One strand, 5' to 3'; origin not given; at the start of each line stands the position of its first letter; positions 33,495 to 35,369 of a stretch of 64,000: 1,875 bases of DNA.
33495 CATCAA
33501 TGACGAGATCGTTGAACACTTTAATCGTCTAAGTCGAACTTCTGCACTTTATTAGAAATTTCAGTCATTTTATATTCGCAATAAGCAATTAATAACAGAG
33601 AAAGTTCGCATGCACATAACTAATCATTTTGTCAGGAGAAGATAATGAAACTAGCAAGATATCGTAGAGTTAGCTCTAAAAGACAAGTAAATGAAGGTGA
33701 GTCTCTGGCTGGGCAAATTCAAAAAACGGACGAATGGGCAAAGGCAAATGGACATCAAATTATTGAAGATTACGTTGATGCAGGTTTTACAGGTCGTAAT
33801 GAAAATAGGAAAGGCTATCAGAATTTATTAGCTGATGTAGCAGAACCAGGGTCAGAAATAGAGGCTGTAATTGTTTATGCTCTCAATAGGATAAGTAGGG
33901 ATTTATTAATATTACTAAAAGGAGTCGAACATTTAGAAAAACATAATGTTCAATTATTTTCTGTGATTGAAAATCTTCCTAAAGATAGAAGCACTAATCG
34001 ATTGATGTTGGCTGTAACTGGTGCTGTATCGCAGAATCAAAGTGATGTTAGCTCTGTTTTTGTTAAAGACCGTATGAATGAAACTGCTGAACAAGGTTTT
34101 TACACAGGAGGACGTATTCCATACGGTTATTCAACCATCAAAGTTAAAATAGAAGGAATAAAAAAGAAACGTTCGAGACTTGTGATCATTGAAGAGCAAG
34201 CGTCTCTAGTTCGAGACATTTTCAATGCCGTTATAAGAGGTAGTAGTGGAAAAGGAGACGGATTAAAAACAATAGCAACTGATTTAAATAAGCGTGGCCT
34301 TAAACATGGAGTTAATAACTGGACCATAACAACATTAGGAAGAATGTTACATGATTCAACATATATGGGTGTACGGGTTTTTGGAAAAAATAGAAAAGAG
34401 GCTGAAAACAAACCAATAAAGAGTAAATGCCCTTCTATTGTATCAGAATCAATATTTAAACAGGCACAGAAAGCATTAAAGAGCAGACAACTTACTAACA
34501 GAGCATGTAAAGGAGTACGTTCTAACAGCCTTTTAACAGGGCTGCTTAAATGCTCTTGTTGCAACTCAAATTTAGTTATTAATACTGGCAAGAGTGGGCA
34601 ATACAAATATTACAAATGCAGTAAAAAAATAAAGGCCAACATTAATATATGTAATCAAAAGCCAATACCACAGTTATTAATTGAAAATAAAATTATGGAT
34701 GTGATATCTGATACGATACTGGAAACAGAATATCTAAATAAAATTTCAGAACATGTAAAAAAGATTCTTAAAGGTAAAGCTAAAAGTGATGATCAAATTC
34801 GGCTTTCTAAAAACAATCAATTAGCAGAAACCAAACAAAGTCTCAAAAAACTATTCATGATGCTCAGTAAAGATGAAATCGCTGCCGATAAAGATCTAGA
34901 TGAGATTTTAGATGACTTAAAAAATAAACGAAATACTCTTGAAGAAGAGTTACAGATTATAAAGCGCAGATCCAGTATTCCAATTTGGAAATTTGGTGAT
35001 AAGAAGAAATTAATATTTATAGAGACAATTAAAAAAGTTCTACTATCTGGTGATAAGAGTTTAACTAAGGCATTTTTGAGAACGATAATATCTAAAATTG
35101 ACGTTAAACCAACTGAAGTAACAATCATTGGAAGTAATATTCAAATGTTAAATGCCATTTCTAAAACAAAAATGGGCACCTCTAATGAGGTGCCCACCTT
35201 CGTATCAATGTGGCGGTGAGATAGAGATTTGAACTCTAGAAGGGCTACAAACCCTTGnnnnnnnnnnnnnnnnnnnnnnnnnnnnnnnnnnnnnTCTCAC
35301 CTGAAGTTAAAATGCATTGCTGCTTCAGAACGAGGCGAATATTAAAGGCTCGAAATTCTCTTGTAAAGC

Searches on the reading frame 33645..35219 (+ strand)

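Call 76: search_protein_families(library=ncbifam, proteins=[window:33645-35219:+], max_evalue=1e-10)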
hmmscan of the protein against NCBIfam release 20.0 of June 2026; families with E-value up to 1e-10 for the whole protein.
window:33645-35219:+ (524 aa): 4 families
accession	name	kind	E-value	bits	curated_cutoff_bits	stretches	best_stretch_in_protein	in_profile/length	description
NF047343.1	SCCmet_CcrB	equivalog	7.1e-46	157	900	1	3-489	9-494/542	cassette chromosome recombinase CcrB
NF047344.1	SCCmet_CcrA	equivalog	2.6e-30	105.9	700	1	11-393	12-360/442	cassette chromosome recombinase CcrA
NF041201.1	recomb_XisF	equivalog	3.3e-30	105.5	375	1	6-468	4-463/465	fdxN element excision recombinase XisF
NF047347.1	SCCmet_CcrC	equivalog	3.9e-30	104.9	900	1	2-441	4-447/558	cassette chromosome recombinase CcrC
